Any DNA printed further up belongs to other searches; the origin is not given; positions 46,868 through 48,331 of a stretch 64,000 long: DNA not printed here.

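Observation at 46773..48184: Translationally coupled ferredoxin and geranylgeranyl reductase pair (archaeal-style GGR partner arrangement)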

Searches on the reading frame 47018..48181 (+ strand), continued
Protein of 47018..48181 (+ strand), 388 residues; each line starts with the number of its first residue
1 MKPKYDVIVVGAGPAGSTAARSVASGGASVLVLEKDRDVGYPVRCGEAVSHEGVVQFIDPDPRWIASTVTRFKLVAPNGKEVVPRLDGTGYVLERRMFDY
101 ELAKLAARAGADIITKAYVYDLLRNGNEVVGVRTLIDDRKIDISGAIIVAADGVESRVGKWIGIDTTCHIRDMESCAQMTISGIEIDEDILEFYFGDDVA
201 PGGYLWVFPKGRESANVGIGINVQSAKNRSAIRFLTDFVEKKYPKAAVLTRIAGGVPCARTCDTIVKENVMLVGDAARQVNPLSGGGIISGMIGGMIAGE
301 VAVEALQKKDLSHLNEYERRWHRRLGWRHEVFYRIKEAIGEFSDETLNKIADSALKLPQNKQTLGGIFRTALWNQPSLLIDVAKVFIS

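Call 26: find_related_loci(query=A1, collection=genome_contigs, flank=4000)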
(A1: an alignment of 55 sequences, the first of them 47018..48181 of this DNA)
Query A1 (388 aa) in genome_contigs; peptide patterns used: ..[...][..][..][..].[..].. (x = any residue, [..] = any of these).
600 stretches matched a pattern (row limit reached: there are more); 124 encode a relative of the query (tblastn E <= 1e-3); the best 80 are kept; 80 distinct loci.
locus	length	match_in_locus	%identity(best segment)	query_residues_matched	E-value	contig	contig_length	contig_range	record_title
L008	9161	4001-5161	58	1-387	2e-149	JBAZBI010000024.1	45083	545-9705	MAG: Ignavibacteriaceae bacterium isolate SO_2017_GW1_109 NODE_3974_length_45083_cov_4.393006_OW334_2017, whole genome s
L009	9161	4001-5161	55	1-387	4e-135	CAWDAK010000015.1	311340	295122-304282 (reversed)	MAG: uncultured Ignavibacteria bacterium isolate MFD01721.bin.2.18 genome assembly, contig: contig_40203, whole genome s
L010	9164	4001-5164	47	1-386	2e-114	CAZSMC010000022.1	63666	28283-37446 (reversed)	MAG TPA_asm: uncultured Cytophagia bacterium isolate binchicken_co17_2 genome assembly, contig: NODE_1441_length_63666_c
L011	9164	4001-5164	48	1-386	1e-118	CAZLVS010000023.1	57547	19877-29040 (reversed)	MAG TPA_asm: uncultured Ignavibacteria bacterium isolate binchicken_co17_427 genome assembly, contig: NODE_1694_length_5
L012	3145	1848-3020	41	1-386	2e-94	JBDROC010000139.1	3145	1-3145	MAG: Methanobacteriota archaeon isolate MEGAHIT-group-1.929 k141_4772579, whole genome shotgun sequence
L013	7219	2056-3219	39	1-386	9e-85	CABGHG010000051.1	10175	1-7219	MAG: Candidatus Methanolliviera sp. GoM_oil isolate gfbio:mag-sample-2:67c8463b-6cbd-4d56-a398-d795175a9500 genome assem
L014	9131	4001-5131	41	5-376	5e-84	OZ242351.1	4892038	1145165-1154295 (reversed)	MAG: Candidatus Poribacteria bacterium isolate f935c7b2-2358-4189-a958-9ccc83df77d9 genome assembly, chromosome: 1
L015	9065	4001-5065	42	4-351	4e-82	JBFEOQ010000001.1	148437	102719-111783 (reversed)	MAG: Thermoplasmatota archaeon isolate Mix_mud04.2021.02.43 k141_2425134_length_148437_cov_17.0465, whole genome shotgun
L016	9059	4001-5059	41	1-357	9e-78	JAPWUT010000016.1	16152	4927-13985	MAG: Anaerolineae bacterium isolate RSWS10 scaffold_575_c1, whole genome shotgun sequence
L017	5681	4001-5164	36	1-379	3e-72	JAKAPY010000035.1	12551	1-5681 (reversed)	MAG: Thermoplasmata archaeon isolate YF1.bin95 NODE_6084_length_12551_cov_1.243963, whole genome shotgun sequence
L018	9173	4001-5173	37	5-386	2e-71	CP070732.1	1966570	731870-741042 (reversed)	MAG: Methanobacteriota archaeon isolate bin41 chromosome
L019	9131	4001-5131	36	4-379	9e-59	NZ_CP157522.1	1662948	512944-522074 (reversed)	Methanothermococcus sp. Ax23 chromosome, complete genome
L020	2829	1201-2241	32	5-350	2e-50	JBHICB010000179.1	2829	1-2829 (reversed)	MAG: Candidatus Hydrothermarchaeales archaeon isolate FS_2_bin.2 NODE_9134_length_2829_cov_4.205840, whole genome shotgu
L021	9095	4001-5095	31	1-356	2e-46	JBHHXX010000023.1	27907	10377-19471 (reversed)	MAG: Candidatus Geothermarchaeales archaeon isolate T.2.sp3_bin.36 NODE_167_length_27907_cov_12.858538, whole genome sho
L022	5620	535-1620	33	2-340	1e-45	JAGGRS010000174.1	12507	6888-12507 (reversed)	MAG: Methanophagales archaeon isolate AUK002 PB_MANV_002_c_000000000330, whole genome shotgun sequence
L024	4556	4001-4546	43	1-178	2e-42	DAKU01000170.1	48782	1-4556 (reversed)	MAG TPA_asm: Methanosarcinaceae archaeon UBA470 UBA470_contig_25353, whole genome shotgun sequence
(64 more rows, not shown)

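Call 39: list_cluster_members(proteins=[P0121, P0122, P0123, P0124, P0125, P0126, P0127, P0128, P0129, P0130])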
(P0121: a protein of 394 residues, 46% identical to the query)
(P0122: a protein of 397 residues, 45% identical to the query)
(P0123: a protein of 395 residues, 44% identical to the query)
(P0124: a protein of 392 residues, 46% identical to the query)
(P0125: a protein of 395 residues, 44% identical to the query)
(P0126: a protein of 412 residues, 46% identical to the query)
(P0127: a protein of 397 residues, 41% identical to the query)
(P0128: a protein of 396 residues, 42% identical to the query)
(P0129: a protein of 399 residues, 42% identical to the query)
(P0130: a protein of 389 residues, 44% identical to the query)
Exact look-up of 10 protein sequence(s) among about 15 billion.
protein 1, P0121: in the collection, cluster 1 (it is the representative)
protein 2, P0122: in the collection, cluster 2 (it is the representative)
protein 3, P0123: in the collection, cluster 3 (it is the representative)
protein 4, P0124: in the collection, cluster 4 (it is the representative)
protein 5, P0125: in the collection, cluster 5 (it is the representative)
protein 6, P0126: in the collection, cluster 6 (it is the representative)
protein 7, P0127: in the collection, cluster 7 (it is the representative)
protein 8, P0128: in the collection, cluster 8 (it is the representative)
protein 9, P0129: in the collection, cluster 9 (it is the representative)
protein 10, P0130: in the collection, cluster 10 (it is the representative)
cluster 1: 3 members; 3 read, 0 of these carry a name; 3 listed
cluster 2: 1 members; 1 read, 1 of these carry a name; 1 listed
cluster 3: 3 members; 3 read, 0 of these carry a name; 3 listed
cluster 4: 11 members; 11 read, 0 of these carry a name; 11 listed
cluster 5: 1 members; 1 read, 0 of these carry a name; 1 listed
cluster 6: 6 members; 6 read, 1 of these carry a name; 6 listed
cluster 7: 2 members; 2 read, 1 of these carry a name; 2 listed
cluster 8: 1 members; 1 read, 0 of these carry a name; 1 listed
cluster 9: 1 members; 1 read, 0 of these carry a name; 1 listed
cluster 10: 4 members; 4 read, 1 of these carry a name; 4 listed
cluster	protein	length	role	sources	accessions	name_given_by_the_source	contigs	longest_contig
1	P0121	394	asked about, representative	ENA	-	-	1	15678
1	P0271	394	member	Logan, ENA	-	-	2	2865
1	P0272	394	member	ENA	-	-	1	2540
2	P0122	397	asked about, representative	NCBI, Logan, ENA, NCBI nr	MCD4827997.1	MAG: NAD(P)/FAD-dependent oxidoreductase [Candidatus Cloacimonetes bacterium] | NAD(P)/FAD-dependent oxidoreductase [Candidatus Cloacimonadota bacterium]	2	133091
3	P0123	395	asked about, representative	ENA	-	-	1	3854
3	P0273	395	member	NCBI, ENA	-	-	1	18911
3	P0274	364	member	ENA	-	-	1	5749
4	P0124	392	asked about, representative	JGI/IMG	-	-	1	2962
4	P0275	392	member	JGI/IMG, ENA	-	-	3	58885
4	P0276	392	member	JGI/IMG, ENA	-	-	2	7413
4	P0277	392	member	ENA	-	-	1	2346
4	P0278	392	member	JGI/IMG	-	-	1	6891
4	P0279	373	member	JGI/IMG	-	-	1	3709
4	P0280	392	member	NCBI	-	-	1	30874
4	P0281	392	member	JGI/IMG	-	-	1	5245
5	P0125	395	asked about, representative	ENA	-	-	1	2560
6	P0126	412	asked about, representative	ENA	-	-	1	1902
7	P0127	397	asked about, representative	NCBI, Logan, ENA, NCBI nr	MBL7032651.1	MAG: NAD(P)/FAD-dependent oxidoreductase [Candidatus Delongbacteria bacterium] | NAD(P)/FAD-dependent oxidoreductase [Candidatus Delongbacteria bacterium]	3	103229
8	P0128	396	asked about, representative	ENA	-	-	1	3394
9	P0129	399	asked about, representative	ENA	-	-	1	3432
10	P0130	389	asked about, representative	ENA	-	-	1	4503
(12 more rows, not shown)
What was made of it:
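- The closest homologs are in Cloacimonetes, Delongbacteria, Anaerolineae and methanogens (calls 26, 39).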

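Call 40: find_encoding_contigs(protein=P0122, flank=8000, max_places=1)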
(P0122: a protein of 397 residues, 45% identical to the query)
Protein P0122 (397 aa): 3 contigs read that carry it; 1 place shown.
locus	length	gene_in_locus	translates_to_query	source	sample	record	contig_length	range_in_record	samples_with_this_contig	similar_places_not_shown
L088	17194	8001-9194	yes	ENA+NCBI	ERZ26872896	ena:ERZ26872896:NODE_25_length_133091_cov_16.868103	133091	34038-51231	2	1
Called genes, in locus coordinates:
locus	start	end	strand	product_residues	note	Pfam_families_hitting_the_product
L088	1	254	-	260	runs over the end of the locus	PF04085:MreC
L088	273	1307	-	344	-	PF00022:Actin (faint), PF06723:MreB_Mbl, PF11104:PilM_2 (faint), PF00012:HSP70, PF14450:FtsA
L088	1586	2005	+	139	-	PF02082:Rrf2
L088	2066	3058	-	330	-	PF00528:BPD_transp_1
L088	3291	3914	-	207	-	PF00300:His_Phos_1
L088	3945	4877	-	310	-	PF00528:BPD_transp_1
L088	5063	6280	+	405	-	-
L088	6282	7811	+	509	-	PF01368:DHH, PF17768:RecJ_OB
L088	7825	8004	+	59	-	PF00037:Fer4, PF12797:Fer4_2 (faint), PF13237:Fer4_10, PF12838:Fer4_7, PF13187:Fer4_9 (weak), PF25160:LdpA_Fe-S-bd (weak), PF00037:Fer4 (weak), PF12837:Fer4_6 (weak), +3 more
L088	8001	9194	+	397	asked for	PF01266:DAO (faint), PF01494:FAD_binding_3, PF05834:Lycopene_cycl (faint), PF12831:FAD_oxidored, PF22578:GGR_cat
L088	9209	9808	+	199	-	-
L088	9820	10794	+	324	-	PF00535:Glycos_transf_2, PF10111:Glyco_tranf_2_2 (weak)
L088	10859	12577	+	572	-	PF01432:Peptidase_M3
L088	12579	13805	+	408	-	PF13742:tRNA_anti_2, PF01336:tRNA_anti-codon, PF02601:Exonuc_VII_L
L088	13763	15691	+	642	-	PF02638:GHL10, PF13200:DUF4015 (weak), PF13620:CarboxypepD_reg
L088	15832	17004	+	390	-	PF02463:SMC_N (faint), PF13175:AAA_15, PF13476:AAA_23 (faint), PF00005:ABC_tran (faint), PF13304:AAA_21, PF13175:AAA_15 (weak)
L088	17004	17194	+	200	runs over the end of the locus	PF14103:DUF4276 (weak)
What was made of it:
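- In Cloacimonetes a GT2 gene follows it (call 40).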

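Call 41: find_encoding_contigs(protein=P0127, flank=8000, max_places=1)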
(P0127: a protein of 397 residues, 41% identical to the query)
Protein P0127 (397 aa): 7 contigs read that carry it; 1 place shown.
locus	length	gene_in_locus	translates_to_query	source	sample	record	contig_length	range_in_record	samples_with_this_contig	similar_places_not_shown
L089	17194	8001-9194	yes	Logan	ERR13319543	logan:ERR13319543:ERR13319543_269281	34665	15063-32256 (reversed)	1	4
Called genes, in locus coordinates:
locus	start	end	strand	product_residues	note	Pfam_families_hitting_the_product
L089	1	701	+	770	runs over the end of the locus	PF00246:Peptidase_M14, PF13620:CarboxypepD_reg (weak), PF08308:PEGA (faint), PF20773:InhA-like_MAM (weak)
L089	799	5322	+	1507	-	PF01364:Peptidase_C25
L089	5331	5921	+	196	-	-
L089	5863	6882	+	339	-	PF08331:QueG_DUF1730, PF00037:Fer4 (faint), PF13484:Fer4_16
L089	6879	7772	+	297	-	PF01040:UbiA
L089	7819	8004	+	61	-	PF00037:Fer4 (weak), PF13237:Fer4_10, PF14697:Fer4_21, PF12838:Fer4_7, PF13187:Fer4_9 (weak), PF12797:Fer4_2 (weak), PF00037:Fer4 (weak), PF12837:Fer4_6 (weak), +1 more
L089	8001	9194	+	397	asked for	PF01494:FAD_binding_3, PF04820:Trp_halogenase (faint), PF07992:Pyr_redox_2 (faint), PF12831:FAD_oxidored (weak), PF01266:DAO, PF22578:GGR_cat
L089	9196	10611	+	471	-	PF01406:tRNA-synt_1e, PF01921:tRNA-synt_1f (faint), PF09334:tRNA-synt_1g (weak), PF09190:DALR_2, PF23493:CysS_C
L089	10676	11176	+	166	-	PF13302:Acetyltransf_3, PF13420:Acetyltransf_4, PF00583:Acetyltransf_1, PF13508:Acetyltransf_7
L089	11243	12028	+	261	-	-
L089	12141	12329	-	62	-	PF00830:Ribosomal_L28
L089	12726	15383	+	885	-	-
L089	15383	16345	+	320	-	PF00248:Aldo_ket_red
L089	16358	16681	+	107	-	PF00085:Thioredoxin, PF13098:Thioredoxin_2, PF13905:Thioredoxin_8 (weak)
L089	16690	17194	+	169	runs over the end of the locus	PF00578:AhpC-TSA, PF08534:Redoxin, PF13905:Thioredoxin_8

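Call 43: search_protein_families(library=ncbifam, proteins=[L089:6879-7769:+, L088:9209-9805:+, L088:8001-9191:+, L089:8001-9191:+], max_evalue=0.00001)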
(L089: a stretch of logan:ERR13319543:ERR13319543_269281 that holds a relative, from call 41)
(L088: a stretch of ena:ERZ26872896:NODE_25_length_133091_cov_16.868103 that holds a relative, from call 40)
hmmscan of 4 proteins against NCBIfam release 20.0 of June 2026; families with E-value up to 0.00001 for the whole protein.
L089:6879-7769:+ (297 aa): 10 families
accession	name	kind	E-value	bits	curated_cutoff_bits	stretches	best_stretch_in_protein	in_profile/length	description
NF009523.0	PRK12884.1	equivalog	1.3e-13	50.8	269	1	19-214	17-215/279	prenyltransferase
NF009525.0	PRK12887.1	equivalog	7.4e-12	45.2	226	1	35-226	49-256/310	homogentisate phytyltransferase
TIGR01476.1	chlor_syn_BchG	subfamily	2.7e-11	43.5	212.3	1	28-211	30-218/283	(bacterio)chlorophyll synthase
NF009516.0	PRK12875.1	equivalog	4.5e-10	39.1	205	1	42-221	58-243/292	prenyltransferase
NF009521.0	PRK12882.1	equivalog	1.3e-09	37.7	296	1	25-208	28-212/280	geranylgeranylglycerol-phosphate geranylgeranyltransferase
NF005742.0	PRK07566.1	equivalog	4.6e-09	35.8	313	1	40-213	70-249/315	chlorophyll synthase ChlG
NF035940.1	prenyl_rel_EboC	equivalog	1e-07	31.7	250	1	13-276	5-277/292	UbiA-like protein EboC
TIGR01475.1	ubiA_other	subfamily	4.7e-07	29.5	180.8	1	27-222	27-226/282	UbiA-like polyprenyltransferase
NF009058.0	PRK12392.1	subfamily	1.2e-06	27.9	494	1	32-222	47-251/333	bacteriochlorophyll c synthase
NF004749.0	PRK06080.1-1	equivalog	2e-06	27.2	277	0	164-214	194-244/311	1,4-dihydroxy-2-naphthoate polyprenyltransferase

L088:9209-9805:+ (199 aa): 0 families

L088:8001-9191:+ (397 aa): 48 families (the best 25 are shown)
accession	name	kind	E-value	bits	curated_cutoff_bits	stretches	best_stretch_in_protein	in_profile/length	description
NF041160.1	DGGPL_Thplmales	equivalog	4.2e-84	282.8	780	1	5-385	3-392/396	digeranylgeranylglycerophospholipid reductase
TIGR02032.1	GG-red-SF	subfamily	1.3e-66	225.3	158.8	1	6-302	1-296/297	geranylgeranyl reductase family protein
NF041080.1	DGGGPL_reductase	equivalog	8.5e-55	186.4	580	1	5-351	1-359/447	digeranylgeranylglycerophospholipid reductase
TIGR02023.1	BchP-ChlP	subfamily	2.3e-42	145.4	343.3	1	6-355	1-347/388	geranylgeranyl diphosphate reductase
NF041385.1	Dggglyphlred_Halo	equivalog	6.2e-32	110.6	700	1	4-365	3-377/405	digeranylgeranylglycerophospholipid reductase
TIGR02028.1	ChlP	equivalog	3.3e-23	82.1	505.3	1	8-366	3-370/398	geranylgeranyl reductase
NF045655.1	MkRedMenJ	equivalog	9.2e-22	77.5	700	1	5-333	4-341/406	menaquinone reductase MenJ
NF049967.1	QhpG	equivalog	9.5e-16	57.7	240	1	8-296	1-279/423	flavin-dependent monooxygenase QhpG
NF004835.0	PRK06185.1-4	equivalog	2.1e-13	49.8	601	1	112-167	128-183/411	FAD-dependent oxidoreductase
NF004829.0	PRK06183.1-3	subfamily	4.5e-13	48.8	390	1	2-39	5-42/520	bifunctional 3-(3-hydroxy-phenyl)propionate/3-hydroxycinnamic acid hydroxylase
NF005951.1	PRK08020.1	equivalog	6.2e-13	48.3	590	0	90-167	102-176/388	3-demethoxyubiquinol 3-hydroxylase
TIGR01988.1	Ubi-OHases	subfamily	9.6e-13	47.7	224.65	0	267-342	276-353/387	ubiquinone biosynthesis hydroxylase, UbiH/UbiF/VisC/COQ6 family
NF004833.1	PRK06185.1-1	subfamily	1.1e-12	47.5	488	0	113-167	122-176/403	FAD-dependent oxidoreductase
NF004834.1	PRK06185.1-3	subfamily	1.2e-12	47.3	500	1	112-175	125-188/420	FAD-dependent oxidoreductase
NF007542.0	PRK10157.1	subfamily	2.6e-12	46.2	610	0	1-41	1-41/428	FAD-dependent oxidoreductase FixC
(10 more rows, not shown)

L089:8001-9191:+ (397 aa): 28 families (the best 25 are shown)
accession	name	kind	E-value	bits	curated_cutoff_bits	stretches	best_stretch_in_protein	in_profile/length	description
NF041160.1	DGGPL_Thplmales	equivalog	4.7e-69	233.2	780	1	5-381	3-388/396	digeranylgeranylglycerophospholipid reductase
TIGR02032.1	GG-red-SF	subfamily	2.5e-61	208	158.8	1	6-302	1-296/297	geranylgeranyl reductase family protein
NF041080.1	DGGGPL_reductase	equivalog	3.7e-51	174.4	580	1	5-350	1-358/447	digeranylgeranylglycerophospholipid reductase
TIGR02023.1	BchP-ChlP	subfamily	5.5e-40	137.6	343.3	1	7-329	2-322/388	geranylgeranyl diphosphate reductase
NF041385.1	Dggglyphlred_Halo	equivalog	4.7e-29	101.1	700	1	3-352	2-364/405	digeranylgeranylglycerophospholipid reductase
TIGR02028.1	ChlP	equivalog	1.9e-20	73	505.3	1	9-328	4-331/398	geranylgeranyl reductase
NF045655.1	MkRedMenJ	equivalog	1.8e-18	66.6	700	2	4-164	3-167/406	menaquinone reductase MenJ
NF007450.0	PRK10015.1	subfamily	5.1e-16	58.4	466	1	90-165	101-172/429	FAD-dependent oxidoreductase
NF049967.1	QhpG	equivalog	2.1e-13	50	240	1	8-331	1-313/423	flavin-dependent monooxygenase QhpG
NF007542.0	PRK10157.1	subfamily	7.9e-13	47.9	610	1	91-165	102-172/428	FAD-dependent oxidoreductase FixC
NF004835.0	PRK06185.1-4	equivalog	1e-12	47.6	601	0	99-166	114-182/411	FAD-dependent oxidoreductase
NF004834.1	PRK06185.1-3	subfamily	1.9e-12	46.7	500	0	267-319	283-335/420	FAD-dependent oxidoreductase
NF004833.1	PRK06185.1-1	subfamily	1.5e-11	43.7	488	1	118-319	127-331/403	FAD-dependent oxidoreductase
TIGR01988.1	Ubi-OHases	subfamily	4.3e-10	39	224.65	0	91-167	101-175/387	ubiquinone biosynthesis hydroxylase, UbiH/UbiF/VisC/COQ6 family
NF005612.0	PRK07364.1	equivalog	3.4e-09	35.7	487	0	131-168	155-192/415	FAD-dependent hydroxylase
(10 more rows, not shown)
